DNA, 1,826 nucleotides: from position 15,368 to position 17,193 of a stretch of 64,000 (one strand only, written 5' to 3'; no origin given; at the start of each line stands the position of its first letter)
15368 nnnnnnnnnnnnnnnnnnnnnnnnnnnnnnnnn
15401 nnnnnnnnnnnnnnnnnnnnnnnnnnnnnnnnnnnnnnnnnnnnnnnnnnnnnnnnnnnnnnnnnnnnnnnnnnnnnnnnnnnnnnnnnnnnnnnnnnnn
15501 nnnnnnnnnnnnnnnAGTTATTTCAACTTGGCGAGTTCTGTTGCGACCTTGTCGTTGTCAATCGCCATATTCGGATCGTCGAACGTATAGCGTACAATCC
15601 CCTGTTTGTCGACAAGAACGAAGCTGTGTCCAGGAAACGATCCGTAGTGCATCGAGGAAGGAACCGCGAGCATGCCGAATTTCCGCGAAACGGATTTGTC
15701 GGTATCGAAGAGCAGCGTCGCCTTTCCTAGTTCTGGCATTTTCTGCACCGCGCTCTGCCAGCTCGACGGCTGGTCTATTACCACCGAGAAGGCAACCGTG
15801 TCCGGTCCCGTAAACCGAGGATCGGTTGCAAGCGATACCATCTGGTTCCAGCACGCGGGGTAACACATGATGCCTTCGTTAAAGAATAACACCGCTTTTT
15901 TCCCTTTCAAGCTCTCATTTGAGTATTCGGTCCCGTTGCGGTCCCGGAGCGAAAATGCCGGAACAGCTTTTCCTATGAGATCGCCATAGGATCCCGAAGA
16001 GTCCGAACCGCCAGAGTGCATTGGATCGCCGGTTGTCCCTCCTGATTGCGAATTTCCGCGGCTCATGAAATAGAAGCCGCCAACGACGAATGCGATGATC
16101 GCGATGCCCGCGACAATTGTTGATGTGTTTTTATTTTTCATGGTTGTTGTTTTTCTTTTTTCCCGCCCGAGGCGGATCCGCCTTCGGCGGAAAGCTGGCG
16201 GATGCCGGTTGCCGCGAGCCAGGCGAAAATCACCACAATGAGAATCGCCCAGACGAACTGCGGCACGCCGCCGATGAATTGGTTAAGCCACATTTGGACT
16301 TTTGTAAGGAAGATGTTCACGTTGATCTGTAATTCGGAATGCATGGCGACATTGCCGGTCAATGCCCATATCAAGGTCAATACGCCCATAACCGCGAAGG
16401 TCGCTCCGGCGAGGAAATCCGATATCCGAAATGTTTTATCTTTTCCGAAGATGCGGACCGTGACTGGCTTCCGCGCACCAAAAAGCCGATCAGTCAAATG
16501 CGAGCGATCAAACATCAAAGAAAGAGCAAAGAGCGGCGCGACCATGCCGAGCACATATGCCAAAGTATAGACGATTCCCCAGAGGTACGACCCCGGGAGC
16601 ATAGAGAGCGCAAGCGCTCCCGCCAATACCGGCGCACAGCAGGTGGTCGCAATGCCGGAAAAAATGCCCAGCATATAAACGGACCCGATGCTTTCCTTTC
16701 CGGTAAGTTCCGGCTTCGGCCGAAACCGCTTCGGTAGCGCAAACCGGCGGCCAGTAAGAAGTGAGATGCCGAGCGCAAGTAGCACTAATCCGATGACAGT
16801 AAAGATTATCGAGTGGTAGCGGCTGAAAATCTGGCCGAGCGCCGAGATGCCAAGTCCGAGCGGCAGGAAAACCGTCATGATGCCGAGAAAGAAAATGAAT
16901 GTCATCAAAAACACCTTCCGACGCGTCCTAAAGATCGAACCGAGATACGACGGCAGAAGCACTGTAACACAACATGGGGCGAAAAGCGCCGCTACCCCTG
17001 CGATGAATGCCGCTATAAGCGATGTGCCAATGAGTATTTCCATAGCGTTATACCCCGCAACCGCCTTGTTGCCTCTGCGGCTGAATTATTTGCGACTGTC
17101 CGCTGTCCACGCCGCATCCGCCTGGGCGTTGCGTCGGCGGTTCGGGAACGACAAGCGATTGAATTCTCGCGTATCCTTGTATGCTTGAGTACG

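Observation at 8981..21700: A GC-rich island of about 12.6 kb, all on one strand, abutting tRNA-Gln: copper-efflux and thiol-redox cargo, probably horizontally acquired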

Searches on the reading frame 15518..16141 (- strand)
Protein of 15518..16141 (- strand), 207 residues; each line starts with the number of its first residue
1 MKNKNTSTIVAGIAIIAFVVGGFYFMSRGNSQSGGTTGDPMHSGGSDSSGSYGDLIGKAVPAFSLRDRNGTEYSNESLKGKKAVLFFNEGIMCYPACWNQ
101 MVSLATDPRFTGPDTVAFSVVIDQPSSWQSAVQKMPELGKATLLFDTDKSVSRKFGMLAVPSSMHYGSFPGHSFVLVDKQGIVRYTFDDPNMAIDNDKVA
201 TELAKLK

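Call 6: search_protein_families(library=pfam, proteins=[window:15518-16141:-], max_evalue=0.01)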
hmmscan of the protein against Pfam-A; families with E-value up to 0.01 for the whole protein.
window:15518-16141:- (207 aa): 2 families
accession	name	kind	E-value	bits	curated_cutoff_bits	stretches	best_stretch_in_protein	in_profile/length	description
PF08534.16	Redoxin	-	6.2e-15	55.7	26.6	1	57-192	3-137/148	Redoxin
PF00578.27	AhpC-TSA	-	4.4e-14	52.9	26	1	56-185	1-123/124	AhpC/TSA family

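Call 55: search_protein_families(library=ncbifam, proteins=[window:15518-16141:-], max_evalue=0.001)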
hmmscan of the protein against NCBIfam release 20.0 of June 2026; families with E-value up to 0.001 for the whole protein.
window:15518-16141:- (207 aa): 1 family
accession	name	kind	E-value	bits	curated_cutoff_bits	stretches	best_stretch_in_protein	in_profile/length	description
NF006960.0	PRK09437.1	equivalog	1.2e-07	31.7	140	1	57-192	7-141/156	thioredoxin-dependent thiol peroxidase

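Call 85: search_solved_structures(query=window:15518-16141:-, max_evalue=0.1, show_alignments=2)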
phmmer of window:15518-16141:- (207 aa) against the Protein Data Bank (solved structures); distinct sequences matched with E-value up to 0.1: 10.
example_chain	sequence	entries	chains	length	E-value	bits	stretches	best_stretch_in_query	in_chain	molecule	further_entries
2l5o_A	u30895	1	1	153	1.3e-06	31.7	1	56-167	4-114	Putative thioredoxin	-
2ywn_A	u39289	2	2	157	1.8e-05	28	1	56-198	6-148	Peroxiredoxin-like protein | Peroxiredoxin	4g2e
3ios_A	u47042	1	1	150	0.00033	23.9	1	62-162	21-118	Disulfide bond forming protein (DsbF)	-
3hjp_A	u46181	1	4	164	0.017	18.3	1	57-205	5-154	Peroxiredoxin, bacterioferritin comigratory protein homolog (Bcp-4)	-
1e2y_A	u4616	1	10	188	0.027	17.6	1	72-167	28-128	TRYPAREDOXIN PEROXIDASE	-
4x1u_A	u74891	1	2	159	0.083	16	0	50-186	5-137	Putative peroxiredoxin MT2298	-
1xvw_A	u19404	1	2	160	0.085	16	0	50-186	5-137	Hypothetical protein Rv2238c/MT2298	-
4wbj_A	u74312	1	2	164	0.089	15.9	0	62-116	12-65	Blr1131 protein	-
5c04_A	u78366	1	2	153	0.089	15.9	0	56-186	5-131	Putative peroxiredoxin MT2298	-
4wbr_D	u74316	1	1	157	0.098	15.8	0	63-116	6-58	Blr1131 protein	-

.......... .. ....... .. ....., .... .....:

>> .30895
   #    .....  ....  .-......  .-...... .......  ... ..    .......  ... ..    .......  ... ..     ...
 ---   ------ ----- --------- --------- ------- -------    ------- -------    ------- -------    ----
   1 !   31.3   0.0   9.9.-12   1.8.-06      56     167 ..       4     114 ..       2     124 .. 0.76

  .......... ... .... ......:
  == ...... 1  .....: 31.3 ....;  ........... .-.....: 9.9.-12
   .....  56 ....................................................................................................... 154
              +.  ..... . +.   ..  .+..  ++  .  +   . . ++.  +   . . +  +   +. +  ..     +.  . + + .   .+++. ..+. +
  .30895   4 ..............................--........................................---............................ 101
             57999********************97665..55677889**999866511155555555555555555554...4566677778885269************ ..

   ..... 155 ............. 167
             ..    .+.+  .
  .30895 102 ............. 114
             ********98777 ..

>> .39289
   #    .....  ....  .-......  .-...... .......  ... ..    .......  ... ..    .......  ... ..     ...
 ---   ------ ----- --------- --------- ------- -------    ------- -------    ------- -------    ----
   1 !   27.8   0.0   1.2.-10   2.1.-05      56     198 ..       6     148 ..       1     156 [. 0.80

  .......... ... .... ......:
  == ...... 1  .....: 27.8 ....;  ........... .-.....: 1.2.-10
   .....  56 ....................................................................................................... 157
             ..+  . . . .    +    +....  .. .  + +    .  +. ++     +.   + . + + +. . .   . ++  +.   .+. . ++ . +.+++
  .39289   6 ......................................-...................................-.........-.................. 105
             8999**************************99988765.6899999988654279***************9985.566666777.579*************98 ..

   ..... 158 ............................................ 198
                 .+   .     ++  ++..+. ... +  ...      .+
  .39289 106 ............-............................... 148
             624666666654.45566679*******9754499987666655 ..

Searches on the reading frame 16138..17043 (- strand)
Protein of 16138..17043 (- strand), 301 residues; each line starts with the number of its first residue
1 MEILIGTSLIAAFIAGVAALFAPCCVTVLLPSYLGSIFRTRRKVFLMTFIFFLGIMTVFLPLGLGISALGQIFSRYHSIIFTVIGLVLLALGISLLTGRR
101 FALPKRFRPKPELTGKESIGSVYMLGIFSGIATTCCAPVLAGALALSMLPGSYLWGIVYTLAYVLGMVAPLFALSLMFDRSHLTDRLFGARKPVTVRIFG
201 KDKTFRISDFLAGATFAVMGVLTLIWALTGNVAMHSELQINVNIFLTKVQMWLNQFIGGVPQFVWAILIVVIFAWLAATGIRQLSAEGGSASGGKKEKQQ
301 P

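Call 6: search_protein_families(library=pfam, proteins=[window:16138-17043:-], max_evalue=0.01)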
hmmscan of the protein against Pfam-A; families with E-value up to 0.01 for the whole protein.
window:16138-17043:- (301 aa): 1 family
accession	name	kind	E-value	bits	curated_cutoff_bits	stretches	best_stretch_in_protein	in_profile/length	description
PF02683.22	DsbD_TM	-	2.5e-09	37.2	27.1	1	9-176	5-183/219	Cytochrome C biogenesis protein transmembrane domain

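Call 55: search_protein_families(library=ncbifam, proteins=[window:16138-17043:-], max_evalue=0.001)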
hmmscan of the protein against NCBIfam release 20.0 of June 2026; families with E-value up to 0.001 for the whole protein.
window:16138-17043:- (301 aa): 2 families
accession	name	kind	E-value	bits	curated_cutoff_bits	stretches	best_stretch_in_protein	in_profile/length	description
NF001419.0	PRK00293.1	subfamily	1.2e-05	24.1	330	1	7-176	170-350/574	protein-disulfide reductase DsbD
NF045694.1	seleno_TsoB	exception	2.3e-05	22.7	805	1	8-178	184-359/572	rhodanese/DsbD fusion-like selenoprotein TsoB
